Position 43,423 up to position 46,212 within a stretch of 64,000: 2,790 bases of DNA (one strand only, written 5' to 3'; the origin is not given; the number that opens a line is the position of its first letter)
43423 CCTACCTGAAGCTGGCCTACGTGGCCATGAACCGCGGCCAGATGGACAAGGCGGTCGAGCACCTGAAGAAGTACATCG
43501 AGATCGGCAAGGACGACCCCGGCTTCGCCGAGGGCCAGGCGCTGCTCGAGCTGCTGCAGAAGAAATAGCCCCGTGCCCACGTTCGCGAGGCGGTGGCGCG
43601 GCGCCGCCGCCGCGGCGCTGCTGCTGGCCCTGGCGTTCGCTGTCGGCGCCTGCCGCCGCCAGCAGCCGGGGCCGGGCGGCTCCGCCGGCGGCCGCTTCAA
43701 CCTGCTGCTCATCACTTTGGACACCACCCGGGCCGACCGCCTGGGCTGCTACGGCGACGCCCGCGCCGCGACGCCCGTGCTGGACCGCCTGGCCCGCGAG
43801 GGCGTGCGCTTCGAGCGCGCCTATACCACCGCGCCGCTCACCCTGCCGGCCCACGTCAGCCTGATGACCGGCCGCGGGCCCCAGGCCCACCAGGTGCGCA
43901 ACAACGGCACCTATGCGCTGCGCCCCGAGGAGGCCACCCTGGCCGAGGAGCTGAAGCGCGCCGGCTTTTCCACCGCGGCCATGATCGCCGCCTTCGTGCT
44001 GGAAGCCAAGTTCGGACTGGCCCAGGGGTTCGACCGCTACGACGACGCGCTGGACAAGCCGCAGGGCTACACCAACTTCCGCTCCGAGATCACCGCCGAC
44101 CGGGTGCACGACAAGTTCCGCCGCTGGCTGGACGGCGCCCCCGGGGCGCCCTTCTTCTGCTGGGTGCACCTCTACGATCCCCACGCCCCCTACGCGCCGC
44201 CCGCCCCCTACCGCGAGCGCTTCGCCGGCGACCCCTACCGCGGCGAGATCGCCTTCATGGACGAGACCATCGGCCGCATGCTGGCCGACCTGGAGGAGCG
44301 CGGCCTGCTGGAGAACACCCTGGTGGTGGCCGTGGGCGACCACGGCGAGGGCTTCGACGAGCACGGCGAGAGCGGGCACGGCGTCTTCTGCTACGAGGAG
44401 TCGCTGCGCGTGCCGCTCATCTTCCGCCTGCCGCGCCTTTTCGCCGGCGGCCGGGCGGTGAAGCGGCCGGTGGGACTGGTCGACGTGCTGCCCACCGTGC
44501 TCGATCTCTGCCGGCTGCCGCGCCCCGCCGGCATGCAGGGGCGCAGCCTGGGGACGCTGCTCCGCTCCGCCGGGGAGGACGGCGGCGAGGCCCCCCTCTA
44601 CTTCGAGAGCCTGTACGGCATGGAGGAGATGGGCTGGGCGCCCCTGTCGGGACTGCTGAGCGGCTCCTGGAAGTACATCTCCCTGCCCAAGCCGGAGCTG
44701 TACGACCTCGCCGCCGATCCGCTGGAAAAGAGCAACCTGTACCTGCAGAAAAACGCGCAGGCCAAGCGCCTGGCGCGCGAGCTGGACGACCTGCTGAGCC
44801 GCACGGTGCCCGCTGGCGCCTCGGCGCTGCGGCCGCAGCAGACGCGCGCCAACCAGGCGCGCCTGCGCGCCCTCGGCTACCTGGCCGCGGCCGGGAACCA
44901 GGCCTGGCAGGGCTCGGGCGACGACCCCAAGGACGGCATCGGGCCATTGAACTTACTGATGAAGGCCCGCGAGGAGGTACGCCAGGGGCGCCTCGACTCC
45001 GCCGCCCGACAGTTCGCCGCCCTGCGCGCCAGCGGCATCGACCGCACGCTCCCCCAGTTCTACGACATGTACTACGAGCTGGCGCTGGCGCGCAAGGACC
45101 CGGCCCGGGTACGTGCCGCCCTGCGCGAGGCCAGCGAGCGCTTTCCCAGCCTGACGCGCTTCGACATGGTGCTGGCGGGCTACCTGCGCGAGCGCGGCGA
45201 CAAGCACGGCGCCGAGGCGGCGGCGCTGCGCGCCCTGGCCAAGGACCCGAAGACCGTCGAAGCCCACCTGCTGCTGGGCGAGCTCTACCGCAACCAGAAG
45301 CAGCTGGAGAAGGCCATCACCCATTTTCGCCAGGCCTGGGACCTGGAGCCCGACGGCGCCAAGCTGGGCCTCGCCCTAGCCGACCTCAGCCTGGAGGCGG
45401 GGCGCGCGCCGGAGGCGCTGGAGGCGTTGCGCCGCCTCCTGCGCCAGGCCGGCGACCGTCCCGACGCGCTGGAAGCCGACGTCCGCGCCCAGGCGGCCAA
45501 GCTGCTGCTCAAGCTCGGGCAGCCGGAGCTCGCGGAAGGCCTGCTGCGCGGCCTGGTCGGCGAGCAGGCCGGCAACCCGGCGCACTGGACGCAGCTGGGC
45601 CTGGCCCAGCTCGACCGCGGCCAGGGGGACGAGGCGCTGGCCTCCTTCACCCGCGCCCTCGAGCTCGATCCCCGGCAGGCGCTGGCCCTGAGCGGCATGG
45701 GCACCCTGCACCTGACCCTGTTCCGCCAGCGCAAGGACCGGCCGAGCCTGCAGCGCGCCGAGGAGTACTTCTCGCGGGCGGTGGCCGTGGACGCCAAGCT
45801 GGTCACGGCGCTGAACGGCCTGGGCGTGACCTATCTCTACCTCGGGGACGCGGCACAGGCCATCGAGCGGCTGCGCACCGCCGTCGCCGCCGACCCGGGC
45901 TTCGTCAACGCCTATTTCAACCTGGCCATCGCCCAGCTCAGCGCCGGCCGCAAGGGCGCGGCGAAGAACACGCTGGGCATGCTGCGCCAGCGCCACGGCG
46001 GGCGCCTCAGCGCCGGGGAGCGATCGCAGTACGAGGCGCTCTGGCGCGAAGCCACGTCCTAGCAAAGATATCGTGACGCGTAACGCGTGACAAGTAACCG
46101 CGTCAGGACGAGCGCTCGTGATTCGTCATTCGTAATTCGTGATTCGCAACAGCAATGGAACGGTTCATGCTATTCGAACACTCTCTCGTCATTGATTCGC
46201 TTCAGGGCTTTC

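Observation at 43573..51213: Three sulfatase-like/TPR fusions have T-x-P-x-H in place of the C/S-x-P-x-R formylglycine motif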

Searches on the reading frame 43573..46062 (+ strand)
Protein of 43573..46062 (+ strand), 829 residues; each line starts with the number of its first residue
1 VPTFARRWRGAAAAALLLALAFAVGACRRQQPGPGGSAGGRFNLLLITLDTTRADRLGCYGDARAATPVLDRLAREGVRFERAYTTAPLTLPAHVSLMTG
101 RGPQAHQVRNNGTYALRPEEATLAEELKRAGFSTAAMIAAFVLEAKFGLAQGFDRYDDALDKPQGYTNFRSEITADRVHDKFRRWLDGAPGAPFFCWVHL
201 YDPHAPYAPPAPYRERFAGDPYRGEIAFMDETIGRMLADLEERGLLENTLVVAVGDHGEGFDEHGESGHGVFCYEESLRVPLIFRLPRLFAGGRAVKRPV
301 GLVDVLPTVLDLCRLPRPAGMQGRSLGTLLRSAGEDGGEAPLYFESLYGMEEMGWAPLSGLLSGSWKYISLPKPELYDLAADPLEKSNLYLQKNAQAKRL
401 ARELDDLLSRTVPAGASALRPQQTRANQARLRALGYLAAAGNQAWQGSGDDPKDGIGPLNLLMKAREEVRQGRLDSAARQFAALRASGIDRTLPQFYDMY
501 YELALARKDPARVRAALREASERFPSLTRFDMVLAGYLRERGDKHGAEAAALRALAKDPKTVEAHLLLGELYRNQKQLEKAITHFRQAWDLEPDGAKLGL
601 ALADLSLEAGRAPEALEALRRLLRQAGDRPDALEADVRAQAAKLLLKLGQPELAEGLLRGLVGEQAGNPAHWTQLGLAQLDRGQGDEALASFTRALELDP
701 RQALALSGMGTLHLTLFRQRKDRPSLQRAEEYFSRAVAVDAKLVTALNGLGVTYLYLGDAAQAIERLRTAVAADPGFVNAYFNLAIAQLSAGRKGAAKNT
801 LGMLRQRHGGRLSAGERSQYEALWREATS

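Call 3: search_protein_families(library=pfam, proteins=[window:43573-46062:+], max_evalue=0.01)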
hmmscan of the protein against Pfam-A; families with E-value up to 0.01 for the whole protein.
window:43573-46062:+ (829 aa): 23 families
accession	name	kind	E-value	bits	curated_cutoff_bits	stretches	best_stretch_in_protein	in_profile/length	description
PF00884.28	Sulfatase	-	2.8e-46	158.6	25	1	43-312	2-298/301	Sulfatase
PF14559.12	TPR_19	-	1.3e-23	83.5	25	3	575-632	4-61/68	Tetratricopeptide repeat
PF13432.12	TPR_16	-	2.1e-21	76.4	32.7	5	537-591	6-60/65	Tetratricopeptide repeat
PF13414.12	TPR_11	-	6.6e-21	74.2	26.8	3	754-790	4-40/42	TPR repeat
PF13428.12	TPR_14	-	1.3e-19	69.1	23.5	2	562-605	1-44/44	Tetratricopeptide repeat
PF00515.34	TPR_1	-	1.1e-17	63.5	27.8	2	672-701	4-33/34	Tetratricopeptide repeat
PF07719.23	TPR_2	-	6.5e-17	60.6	27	3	563-593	2-32/34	Tetratricopeptide repeat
PF13431.12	TPR_17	-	1.1e-16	60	24.4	2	551-582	2-33/34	Tetratricopeptide repeat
PF01663.27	Phosphodiest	-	2.3e-16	60.8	23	1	44-258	1-220/342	Type I phosphodiesterase / nucleotide pyrophosphatase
PF16347.10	SGSH_C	-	4.9e-16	59.7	29.3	1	272-406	10-146/154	N-sulphoglucosamine sulphohydrolase, C-terminal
PF13181.12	TPR_8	-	1.6e-13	50.1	25.7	1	563-594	2-33/34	Tetratricopeptide repeat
PF23914.1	TPR_CcmH_CycH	-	2.9e-13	50.4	42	2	659-768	40-145/158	Cytochrome c-type biogenesis protein H TPR domain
PF13424.12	TPR_12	-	3.4e-12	46.8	30.1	1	727-773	20-74/77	Tetratricopeptide repeat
PF12895.13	ANAPC3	-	5.2e-08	33.5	27.2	1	547-621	8-81/82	Anaphase-promoting complex, cyclosome, subunit 3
PF13174.12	TPR_6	-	9.6e-08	32.6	26.3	0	563-594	1-32/33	Tetratricopeptide repeat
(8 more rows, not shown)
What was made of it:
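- On S1 formylglycine-dependent sulfatases (SulfAtlas S1): Pfam E 3e-46 to 4e-39 plus SGSH_C (call 3).
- Closest known: Nucleotide pyrophosphatase/phosphodiesterases. Same: PF01663 scores above its gathering cut-off on all three proteins (call 3).
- Pfam Sulfatase plus SGSH_C (call 3). Pfam Phosphodiest also scores above its cut-off (call 3).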

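Call 4: search_protein_families(library=ncbifam, proteins=[window:43573-46062:+], max_evalue=0.01)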
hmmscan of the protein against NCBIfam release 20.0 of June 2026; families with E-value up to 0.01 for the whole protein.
window:43573-46062:+ (829 aa): 30 families (the best 25 are shown)
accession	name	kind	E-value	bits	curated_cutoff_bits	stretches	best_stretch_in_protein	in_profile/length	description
NF010322.0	PRK13759.1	equivalog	1.2e-49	169.2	481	2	221-398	269-445/486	arylsulfatase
TIGR03417.1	chol_sulfatase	equivalog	1.1e-40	140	433.45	2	219-431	252-456/500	choline-sulfatase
NF045661.1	HdlasePehA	equivalog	5e-31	107.9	900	2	222-345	284-407/506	phosphoric/sulfuric ester hydrolase PehA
TIGR02917.1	PEP_TPR_lipo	equivalog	4.3e-29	101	312.2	3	504-633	135-264/899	XrtA/PEP-CTERM system TPR-repeat protein PrsT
NF052527.1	Mn_arylsulf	exception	5.6e-25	88.2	850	2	222-396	267-438/479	manganese-dependent arylsulfatase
TIGR02521.1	type_IV_pilW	equivalog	5.5e-20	71.9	154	2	673-807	35-164/234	type IV pilus biogenesis/stability protein PilW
NF040959.1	MamA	equivalog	1e-17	64.3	200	3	608-704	83-174/204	magnetosome protein MamA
NF033758.1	gliding_GltE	equivalog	1.7e-14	53.6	225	1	475-628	203-357/411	adventurous gliding motility TPR repeat lipoprotein GltE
TIGR02552.1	LcrH_SycD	equivalog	3.2e-14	52.8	104.8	2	558-642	48-132/136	SycD/LcrH family type III secretion system chaperone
NF033920.0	C39_PA2778_fam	equivalog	4.3e-14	52.5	150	2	539-624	167-252/255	PA2778 family cysteine peptidase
NF033762.1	social_mot_Tgl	equivalog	9.7e-13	48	225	2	686-805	83-197/252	social motility TPR repeat lipoprotein Tgl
NF008757.0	PRK11788.1-5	equivalog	3.2e-10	39.7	363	1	470-596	119-248/388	lipopolysaccharide assembly protein LapB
NF052415.1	T3SS_chap_SctY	equivalog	1e-09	38.9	70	2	563-632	7-77/106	type III secretion apparatus assembly chaperone SctY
NF008520.0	PRK11447.1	equivalog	1.9e-09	35.9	858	1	522-655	597-731/1157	cellulose synthase complex outer membrane protein BcsC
NF038075.1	fam_STM4013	hypoth_equivalog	5.4e-09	35.9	250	1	41-140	7-104/261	STM4013/SEN3800 family hydrolase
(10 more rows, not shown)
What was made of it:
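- On Phosphoethanolamine transferases (EptA/MCR-1): LtaS gives 27 bits against 970 (call 4).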

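Call 5: search_solved_structures(query=window:43573-46062:+, max_evalue=0.001, show_alignments=3)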
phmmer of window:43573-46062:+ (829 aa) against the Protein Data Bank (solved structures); distinct sequences matched with E-value up to 0.001: 174 (the best 60 are shown).
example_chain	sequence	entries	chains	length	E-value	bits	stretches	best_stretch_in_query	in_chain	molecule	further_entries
9qhb_A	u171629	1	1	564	1.8e-59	205.2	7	667-789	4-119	Engineered tetratricopeptide repeat protein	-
8bu0_A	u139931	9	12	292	3.2e-51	177.9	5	667-786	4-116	Consensus tetratricopeptide repeat protein | Crystal structure of an 8-repeat consensus TPR superhelix with Zinc. | Monomer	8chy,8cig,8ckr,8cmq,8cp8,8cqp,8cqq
7p24_AAA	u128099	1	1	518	5.7e-32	114.2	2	220-403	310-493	Mucin-desulfating sulfatase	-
7oz8_AAA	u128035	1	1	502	6.5e-31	110.7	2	205-393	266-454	Choline-sulfatase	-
5g2v_A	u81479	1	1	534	3.4e-30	108.4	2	222-411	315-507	N-ACETYLGLUCOSAMINE-6-SULFATASE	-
6pt6_B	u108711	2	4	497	1.6e-29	106.1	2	218-390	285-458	exo-2S-iota carrageenan S1 sulfatase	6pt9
6ptk_A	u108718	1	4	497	2.3e-29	105.6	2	218-390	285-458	exo-2S-iota carrageenan S1 sulfatase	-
6pt4_B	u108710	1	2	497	2.9e-29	105.3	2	218-390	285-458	exo-2S-iota carrageenan S1 sulfatase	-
4upi_A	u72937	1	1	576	3.1e-26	95.2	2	42-133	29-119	SULFATASE FAMILY PROTEIN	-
7stt_A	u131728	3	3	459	1.6e-25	92.9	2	227-416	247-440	N-acetylgalactosamine-6-sulfatase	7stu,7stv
6hr5_A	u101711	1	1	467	4.9e-25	91.3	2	208-410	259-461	Alpha-L-rhamnosidase/sulfatase (GH78)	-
7ntf_A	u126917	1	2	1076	7.7e-25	90.7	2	553-797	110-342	Isoform 1 of UDP-N-acetylglucosamine--peptide N-acetylglucosaminyltransferase 110 kDa subu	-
9qhc_A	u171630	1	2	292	1.2e-24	90.1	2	672-788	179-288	Engineered tetratricopeptide repeat protein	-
9fo1_A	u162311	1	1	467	1.3e-24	89.9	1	41-404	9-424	k-carrageenan sulfatase S1_16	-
4upl_A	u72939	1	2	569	3e-24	88.7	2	39-133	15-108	SULFATASE FAMILY PROTEIN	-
7pth_A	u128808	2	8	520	1.2e-22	83.4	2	221-390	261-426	Choline sulfatase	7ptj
6fny_A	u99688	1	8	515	1.9e-22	82.7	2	221-390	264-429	Choline-sulfatase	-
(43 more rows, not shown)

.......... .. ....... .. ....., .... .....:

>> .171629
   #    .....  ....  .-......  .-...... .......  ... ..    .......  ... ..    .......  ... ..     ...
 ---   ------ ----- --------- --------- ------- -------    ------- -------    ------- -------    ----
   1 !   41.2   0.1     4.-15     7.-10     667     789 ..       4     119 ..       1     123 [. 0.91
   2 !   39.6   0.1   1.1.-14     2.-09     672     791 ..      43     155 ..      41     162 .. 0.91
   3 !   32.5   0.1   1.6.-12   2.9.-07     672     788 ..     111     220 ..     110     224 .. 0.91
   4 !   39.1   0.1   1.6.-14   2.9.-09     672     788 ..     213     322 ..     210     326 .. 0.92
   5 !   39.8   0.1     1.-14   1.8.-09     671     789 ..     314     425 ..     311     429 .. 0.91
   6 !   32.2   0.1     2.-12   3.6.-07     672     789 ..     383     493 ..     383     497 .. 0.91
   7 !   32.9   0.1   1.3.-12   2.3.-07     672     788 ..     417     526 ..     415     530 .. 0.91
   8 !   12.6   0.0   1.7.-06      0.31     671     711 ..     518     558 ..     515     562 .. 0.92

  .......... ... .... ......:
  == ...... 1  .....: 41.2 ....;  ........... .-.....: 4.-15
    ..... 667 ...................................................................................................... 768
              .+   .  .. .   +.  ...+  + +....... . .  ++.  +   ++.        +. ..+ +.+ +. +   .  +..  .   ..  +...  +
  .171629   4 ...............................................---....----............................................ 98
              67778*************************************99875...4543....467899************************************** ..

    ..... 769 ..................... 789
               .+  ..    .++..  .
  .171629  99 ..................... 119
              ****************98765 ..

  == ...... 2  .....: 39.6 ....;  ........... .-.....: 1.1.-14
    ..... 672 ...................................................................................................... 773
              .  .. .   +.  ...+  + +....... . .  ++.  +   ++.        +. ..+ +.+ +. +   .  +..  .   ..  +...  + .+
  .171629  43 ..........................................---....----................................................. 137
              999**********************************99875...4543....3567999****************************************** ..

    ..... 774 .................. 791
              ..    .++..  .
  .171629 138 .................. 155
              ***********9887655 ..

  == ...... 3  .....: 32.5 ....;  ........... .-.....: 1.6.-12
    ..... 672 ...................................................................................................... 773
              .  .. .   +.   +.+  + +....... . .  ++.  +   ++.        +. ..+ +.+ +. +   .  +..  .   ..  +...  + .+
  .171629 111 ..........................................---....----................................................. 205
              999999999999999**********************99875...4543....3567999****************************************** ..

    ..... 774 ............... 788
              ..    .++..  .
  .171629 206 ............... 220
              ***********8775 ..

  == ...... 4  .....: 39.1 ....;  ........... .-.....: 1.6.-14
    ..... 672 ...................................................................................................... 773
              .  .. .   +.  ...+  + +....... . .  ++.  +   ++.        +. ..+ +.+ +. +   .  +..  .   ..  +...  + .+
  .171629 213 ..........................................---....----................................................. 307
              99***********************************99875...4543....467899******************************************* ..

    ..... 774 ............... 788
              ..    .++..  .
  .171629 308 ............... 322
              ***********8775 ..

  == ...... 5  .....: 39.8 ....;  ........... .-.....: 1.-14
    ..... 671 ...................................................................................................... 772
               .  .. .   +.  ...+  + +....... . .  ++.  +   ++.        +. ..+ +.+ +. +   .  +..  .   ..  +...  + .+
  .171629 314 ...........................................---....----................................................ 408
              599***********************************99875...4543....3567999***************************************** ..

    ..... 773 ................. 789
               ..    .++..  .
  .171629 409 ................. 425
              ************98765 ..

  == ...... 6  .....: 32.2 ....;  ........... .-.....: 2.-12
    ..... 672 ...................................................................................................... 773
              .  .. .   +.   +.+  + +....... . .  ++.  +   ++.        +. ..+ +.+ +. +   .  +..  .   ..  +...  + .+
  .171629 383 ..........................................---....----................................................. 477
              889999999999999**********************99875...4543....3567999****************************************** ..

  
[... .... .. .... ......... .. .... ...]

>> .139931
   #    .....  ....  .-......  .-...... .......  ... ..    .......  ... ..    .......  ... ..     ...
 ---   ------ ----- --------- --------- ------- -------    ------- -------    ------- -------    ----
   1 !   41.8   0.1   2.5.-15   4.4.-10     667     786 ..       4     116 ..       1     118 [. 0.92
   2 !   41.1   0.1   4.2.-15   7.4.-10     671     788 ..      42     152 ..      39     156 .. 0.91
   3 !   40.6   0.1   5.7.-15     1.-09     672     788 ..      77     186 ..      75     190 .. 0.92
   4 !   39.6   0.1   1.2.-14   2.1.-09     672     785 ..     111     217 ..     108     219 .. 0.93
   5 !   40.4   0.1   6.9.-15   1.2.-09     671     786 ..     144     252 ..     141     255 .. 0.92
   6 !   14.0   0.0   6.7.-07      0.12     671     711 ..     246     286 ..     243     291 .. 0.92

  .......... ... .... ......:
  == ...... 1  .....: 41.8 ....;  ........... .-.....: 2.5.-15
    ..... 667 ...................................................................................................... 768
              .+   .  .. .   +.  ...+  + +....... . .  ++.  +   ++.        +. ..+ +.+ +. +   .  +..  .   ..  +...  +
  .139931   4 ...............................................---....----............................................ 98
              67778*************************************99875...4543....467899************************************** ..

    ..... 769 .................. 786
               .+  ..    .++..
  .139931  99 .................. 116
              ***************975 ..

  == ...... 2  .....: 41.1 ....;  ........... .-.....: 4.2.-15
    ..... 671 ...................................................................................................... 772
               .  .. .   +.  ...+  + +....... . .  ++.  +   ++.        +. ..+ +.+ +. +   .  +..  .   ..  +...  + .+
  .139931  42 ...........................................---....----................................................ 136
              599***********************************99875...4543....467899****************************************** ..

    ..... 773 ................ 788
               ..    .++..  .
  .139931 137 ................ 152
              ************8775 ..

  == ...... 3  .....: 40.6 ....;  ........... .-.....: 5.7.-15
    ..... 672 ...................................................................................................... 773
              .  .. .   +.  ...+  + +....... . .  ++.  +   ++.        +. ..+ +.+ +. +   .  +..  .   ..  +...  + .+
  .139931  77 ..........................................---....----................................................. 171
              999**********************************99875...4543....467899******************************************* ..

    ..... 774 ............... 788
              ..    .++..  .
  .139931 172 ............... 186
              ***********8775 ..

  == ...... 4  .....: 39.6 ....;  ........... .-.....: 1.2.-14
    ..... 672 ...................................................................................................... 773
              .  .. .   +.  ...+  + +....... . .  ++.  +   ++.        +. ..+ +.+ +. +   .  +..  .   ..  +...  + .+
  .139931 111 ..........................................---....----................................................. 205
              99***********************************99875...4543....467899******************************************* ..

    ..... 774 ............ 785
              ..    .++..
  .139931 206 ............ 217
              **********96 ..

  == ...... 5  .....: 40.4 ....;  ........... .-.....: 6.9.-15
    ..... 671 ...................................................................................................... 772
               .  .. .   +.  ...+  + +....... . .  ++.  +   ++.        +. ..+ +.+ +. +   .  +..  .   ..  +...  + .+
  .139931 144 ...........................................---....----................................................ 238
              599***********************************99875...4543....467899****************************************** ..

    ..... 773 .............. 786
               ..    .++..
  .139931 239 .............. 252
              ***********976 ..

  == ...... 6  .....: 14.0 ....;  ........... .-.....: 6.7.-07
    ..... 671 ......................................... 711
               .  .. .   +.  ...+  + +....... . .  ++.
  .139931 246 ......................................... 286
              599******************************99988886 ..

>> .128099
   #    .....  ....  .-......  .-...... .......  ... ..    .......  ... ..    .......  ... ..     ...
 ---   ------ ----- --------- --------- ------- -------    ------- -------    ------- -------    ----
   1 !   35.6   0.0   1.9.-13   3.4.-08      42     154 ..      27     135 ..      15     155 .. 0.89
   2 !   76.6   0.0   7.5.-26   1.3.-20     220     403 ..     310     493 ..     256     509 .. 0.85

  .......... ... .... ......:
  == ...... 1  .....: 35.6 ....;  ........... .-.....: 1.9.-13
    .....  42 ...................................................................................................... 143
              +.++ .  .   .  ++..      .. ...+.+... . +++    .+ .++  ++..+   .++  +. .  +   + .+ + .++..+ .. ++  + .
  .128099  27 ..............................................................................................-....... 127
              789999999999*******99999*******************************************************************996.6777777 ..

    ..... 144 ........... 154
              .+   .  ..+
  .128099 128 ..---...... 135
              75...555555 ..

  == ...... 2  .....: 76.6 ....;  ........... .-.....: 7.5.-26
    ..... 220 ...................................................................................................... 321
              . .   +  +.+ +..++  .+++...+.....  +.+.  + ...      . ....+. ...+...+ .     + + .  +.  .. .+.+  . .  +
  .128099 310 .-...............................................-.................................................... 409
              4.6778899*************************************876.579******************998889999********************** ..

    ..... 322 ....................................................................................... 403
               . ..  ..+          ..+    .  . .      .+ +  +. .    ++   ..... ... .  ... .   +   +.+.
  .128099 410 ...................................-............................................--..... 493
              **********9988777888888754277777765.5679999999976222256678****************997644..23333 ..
